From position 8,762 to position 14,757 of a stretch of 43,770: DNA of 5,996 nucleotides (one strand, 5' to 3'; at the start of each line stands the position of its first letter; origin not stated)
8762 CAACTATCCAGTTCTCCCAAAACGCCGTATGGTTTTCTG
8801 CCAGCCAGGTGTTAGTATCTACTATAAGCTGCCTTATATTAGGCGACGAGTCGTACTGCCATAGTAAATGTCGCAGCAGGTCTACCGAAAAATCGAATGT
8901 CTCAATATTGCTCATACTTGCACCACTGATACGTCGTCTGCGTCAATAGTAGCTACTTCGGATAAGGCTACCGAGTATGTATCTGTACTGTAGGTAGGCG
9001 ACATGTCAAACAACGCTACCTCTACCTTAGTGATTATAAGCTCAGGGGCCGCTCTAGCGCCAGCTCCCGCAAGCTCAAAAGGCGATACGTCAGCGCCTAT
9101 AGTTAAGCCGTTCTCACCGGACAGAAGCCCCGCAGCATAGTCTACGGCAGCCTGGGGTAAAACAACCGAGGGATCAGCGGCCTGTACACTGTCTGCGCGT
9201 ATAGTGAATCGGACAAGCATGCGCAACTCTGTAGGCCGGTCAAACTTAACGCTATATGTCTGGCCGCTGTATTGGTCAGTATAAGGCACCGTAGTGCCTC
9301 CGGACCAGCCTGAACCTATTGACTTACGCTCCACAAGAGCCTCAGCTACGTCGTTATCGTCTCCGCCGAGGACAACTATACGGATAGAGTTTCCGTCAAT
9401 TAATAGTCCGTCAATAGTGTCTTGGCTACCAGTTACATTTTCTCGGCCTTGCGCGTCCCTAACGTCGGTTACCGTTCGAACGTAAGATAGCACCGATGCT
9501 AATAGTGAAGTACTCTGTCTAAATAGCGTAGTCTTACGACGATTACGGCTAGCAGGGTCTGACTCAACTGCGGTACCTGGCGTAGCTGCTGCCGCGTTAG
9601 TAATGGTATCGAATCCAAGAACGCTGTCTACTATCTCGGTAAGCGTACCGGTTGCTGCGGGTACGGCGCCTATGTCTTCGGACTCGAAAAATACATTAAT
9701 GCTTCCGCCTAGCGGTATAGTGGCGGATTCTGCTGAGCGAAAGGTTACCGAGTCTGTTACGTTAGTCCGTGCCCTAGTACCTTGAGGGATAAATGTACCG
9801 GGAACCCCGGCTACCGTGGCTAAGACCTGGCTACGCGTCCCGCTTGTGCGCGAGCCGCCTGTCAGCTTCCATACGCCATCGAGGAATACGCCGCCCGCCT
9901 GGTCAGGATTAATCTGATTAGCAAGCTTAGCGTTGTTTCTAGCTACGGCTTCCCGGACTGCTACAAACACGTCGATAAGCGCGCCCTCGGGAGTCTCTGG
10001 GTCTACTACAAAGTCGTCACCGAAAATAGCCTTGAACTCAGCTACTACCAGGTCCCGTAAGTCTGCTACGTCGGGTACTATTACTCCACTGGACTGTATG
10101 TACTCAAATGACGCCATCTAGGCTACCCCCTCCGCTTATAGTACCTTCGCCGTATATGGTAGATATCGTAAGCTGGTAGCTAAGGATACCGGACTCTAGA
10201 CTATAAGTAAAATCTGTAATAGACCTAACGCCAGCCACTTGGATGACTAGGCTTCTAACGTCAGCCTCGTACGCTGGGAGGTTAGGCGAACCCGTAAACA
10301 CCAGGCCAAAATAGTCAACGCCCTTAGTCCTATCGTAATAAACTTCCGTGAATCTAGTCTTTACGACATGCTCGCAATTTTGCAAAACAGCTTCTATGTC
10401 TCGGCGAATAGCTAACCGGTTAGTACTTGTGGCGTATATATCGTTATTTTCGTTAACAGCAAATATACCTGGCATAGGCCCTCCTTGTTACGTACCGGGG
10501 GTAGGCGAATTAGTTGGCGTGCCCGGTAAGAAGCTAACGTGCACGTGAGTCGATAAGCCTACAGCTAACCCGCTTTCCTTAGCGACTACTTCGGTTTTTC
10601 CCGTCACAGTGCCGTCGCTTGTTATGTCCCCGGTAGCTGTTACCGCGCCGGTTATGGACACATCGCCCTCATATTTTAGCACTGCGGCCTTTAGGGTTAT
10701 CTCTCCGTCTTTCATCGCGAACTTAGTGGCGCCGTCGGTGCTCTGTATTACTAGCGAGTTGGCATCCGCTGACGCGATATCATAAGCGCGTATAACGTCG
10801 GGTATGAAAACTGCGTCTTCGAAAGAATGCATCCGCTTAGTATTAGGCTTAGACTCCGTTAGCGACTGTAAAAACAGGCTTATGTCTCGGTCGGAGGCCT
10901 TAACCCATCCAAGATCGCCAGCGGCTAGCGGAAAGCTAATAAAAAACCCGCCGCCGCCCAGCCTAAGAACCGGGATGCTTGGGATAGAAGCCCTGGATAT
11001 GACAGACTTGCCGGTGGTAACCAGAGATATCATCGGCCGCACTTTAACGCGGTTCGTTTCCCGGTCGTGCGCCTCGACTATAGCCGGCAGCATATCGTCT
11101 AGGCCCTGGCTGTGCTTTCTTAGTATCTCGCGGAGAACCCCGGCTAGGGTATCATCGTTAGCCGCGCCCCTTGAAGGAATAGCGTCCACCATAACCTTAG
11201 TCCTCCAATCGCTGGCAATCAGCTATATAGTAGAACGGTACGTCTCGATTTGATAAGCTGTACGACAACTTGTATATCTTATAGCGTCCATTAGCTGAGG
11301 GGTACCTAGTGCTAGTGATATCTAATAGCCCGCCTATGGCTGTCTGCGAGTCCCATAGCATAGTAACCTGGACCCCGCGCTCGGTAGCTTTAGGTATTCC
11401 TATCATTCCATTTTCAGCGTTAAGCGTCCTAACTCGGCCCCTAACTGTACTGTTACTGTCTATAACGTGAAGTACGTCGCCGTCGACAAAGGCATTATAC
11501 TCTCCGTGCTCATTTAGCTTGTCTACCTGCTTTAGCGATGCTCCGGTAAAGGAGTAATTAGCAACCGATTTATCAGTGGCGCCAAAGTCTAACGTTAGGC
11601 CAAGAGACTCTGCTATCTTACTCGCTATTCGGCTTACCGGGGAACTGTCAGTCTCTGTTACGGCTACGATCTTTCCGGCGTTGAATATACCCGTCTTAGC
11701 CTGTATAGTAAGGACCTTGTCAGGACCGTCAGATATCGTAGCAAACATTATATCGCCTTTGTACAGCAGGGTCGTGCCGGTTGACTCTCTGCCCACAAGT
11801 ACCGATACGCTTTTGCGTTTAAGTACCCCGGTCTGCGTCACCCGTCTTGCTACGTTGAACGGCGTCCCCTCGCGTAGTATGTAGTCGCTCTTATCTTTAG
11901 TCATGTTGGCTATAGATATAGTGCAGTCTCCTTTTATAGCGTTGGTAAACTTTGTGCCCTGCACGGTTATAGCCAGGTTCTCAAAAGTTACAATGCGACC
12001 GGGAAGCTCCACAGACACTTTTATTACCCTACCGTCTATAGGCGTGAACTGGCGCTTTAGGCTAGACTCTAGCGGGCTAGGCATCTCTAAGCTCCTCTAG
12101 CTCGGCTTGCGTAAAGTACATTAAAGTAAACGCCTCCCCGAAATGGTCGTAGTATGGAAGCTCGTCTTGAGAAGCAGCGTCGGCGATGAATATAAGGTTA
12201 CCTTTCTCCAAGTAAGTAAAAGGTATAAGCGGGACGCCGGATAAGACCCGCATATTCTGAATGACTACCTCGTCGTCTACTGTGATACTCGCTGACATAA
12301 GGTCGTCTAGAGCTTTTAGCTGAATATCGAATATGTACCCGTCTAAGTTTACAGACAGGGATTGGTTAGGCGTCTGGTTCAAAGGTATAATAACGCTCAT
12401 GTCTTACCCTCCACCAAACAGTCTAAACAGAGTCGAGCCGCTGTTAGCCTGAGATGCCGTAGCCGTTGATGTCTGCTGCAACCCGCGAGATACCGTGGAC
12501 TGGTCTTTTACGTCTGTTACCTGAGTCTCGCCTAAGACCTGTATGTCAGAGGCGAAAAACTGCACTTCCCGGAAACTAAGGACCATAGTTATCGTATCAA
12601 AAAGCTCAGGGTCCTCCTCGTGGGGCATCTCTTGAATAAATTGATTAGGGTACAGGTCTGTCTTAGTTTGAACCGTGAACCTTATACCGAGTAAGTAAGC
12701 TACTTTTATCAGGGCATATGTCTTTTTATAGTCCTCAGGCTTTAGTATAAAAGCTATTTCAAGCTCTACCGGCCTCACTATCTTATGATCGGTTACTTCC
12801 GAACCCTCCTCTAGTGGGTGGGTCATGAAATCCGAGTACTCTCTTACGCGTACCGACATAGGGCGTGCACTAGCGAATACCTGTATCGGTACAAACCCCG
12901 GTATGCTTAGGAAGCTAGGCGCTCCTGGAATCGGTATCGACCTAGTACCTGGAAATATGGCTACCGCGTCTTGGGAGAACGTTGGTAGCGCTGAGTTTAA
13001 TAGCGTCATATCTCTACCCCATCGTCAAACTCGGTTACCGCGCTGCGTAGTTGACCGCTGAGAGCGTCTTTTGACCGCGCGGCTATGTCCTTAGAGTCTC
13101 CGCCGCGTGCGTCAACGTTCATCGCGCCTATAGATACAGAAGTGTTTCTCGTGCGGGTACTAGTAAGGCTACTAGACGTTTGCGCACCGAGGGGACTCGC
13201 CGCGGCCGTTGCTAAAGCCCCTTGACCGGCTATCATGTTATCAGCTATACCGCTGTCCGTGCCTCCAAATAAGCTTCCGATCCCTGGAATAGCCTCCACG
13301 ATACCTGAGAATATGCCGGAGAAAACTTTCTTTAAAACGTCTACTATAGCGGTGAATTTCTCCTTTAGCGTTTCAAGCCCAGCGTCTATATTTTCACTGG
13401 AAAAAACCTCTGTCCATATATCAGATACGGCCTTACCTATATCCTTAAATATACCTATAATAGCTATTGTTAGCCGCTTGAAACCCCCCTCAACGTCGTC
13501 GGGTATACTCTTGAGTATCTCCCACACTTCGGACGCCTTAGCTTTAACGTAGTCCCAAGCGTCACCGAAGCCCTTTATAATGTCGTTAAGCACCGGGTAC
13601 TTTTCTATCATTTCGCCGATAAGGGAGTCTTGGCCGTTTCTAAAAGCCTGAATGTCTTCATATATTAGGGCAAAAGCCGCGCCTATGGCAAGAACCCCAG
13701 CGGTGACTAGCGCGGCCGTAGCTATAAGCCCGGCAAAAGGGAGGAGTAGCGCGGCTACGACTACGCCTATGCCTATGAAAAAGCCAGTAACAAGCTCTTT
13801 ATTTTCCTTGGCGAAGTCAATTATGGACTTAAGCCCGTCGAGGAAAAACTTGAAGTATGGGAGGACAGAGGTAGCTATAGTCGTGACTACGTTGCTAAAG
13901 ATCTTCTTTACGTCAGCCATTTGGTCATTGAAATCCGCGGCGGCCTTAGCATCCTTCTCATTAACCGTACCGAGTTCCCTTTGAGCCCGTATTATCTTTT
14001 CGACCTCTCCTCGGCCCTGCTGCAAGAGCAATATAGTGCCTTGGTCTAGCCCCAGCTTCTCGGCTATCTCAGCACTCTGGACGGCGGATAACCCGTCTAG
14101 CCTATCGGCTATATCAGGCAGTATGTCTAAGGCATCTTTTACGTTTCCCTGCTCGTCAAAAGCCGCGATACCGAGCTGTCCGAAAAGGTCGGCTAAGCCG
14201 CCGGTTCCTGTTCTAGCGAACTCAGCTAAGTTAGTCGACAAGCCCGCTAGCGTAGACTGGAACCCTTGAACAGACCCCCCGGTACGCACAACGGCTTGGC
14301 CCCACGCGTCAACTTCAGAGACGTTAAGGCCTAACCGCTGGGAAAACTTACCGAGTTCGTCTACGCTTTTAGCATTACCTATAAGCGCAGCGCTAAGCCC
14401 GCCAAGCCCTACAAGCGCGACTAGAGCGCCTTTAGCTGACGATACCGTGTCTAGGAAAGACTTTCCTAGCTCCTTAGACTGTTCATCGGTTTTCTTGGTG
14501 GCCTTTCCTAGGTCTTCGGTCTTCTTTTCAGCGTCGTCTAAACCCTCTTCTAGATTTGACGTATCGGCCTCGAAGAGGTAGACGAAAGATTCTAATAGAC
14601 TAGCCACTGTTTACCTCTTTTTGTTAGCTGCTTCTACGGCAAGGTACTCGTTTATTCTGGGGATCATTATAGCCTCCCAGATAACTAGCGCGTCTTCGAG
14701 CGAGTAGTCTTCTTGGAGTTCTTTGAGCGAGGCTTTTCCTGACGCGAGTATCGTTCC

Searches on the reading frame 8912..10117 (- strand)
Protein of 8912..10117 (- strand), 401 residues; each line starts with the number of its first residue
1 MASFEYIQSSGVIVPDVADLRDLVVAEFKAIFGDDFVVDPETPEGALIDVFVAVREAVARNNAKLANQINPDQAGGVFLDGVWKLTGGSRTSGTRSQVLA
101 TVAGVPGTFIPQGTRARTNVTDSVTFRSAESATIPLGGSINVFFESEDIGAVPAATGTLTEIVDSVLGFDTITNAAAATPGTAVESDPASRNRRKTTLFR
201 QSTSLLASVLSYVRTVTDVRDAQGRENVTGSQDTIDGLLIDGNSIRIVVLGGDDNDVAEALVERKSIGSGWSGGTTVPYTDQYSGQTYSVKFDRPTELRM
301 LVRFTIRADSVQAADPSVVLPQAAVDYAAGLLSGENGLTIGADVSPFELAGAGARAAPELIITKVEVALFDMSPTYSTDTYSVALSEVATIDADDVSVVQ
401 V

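Call 11: search_protein_families(library=phrogs, proteins=[window:8912-10117:-], max_evalue=0.00001)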
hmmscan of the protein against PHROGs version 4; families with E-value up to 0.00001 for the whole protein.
window:8912-10117:- (401 aa): 2 families
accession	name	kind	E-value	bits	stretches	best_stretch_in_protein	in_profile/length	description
phrog_6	-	tail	3.5e-41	142.5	1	6-400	61-407/548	baseplate wedge subunit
phrog_30339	-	unknown function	9.6e-11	42.8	1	7-119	16-128/150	-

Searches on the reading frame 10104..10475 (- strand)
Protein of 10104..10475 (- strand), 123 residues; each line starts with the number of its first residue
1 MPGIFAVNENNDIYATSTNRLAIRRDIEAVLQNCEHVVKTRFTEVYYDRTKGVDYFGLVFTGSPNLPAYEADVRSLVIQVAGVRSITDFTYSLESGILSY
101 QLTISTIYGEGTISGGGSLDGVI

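Call 25: search_protein_families(library=phrogs, proteins=[window:10104-10475:-], max_evalue=0.001)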
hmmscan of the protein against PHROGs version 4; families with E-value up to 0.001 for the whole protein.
window:10104-10475:- (123 aa): 1 family
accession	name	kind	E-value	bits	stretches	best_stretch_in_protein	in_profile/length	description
phrog_120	-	tail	7e-19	69.7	1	5-113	59-172/303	baseplate wedge subunit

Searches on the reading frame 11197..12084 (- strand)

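Call 25: search_protein_families(library=phrogs, proteins=[window:11197-12084:-], max_evalue=0.001)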
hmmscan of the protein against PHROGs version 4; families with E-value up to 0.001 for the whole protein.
window:11197-12084:- (295 aa): 2 families
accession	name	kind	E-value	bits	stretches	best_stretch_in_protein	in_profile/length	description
phrog_196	-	tail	8e-44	151.1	1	10-293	78-361/536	baseplate hub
phrog_20677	-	unknown function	7.8e-05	22.2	1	53-256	184-394/631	-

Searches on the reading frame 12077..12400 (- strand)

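Call 26: search_protein_families(library=phrogs, proteins=[window:12077-12400:-], max_evalue=0.001)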
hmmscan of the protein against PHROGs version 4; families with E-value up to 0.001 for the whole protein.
window:12077-12400:- (107 aa): 1 family
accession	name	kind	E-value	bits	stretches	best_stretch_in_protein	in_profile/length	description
phrog_349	-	head and packaging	2.7e-19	70.3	1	2-105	4-111/114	virion structural protein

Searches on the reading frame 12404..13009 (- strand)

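Call 25: search_protein_families(library=phrogs, proteins=[window:12404-13009:-], max_evalue=0.001)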
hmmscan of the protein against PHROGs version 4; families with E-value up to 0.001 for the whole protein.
window:12404-13009:- (201 aa): 2 families
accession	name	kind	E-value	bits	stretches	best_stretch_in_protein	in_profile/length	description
phrog_817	-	tail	4.9e-16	59.8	1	59-192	32-192/200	tail fiber protein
phrog_2580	-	tail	1.4e-08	35.9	1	42-186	23-160/176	tail fiber protein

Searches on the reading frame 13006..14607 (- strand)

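Call 11: search_protein_families(library=phrogs, proteins=[window:13006-14607:-], max_evalue=0.00001)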
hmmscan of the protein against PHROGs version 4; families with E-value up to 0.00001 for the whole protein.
window:13006-14607:- (533 aa): 27 families (the best 25 are shown)
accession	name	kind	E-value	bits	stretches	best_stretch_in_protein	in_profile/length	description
phrog_34923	-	tail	8.6e-77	260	1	31-350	90-413/540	tail length tape measure protein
phrog_3824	-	unknown function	1.1e-51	177.6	1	6-438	7-428/750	-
phrog_8125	-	tail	9.1e-49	167.9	2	31-295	49-310/578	tail length tape measure protein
phrog_2276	-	tail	4.9e-37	129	1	15-403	36-440/673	tail length tape measure protein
phrog_9570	-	tail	6.6e-31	108.9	1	1-440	3-380/689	tail length tape measure protein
phrog_12506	-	tail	8.2e-29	101.7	1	75-230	53-208/218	tail length tape measure protein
phrog_9388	-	unknown function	4.7e-28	99.3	1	58-287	37-256/615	-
phrog_2013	-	tail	1.7e-27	97.5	1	1-279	1-285/657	lytic tail protein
phrog_12278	-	tail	2.1e-26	94.2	1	49-301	27-282/448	tail fiber protein/ lysozyme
phrog_13338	-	unknown function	5.7e-23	82.1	1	37-345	17-313/903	-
phrog_8462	-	tail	3e-21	76.8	1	33-451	29-475/672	tail length tape measure protein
phrog_58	-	tail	2.2e-17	63.8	1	4-456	408-771/1544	tail length tape measure protein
phrog_1535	-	tail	3e-12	46.5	1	237-452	752-985/1152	tail length tape measure protein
phrog_2854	-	tail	8.6e-11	42.3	1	13-468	14-408/855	tail length tape measure protein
phrog_9483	-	tail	1.9e-09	37.6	1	24-250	13-238/657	tail length tape measure protein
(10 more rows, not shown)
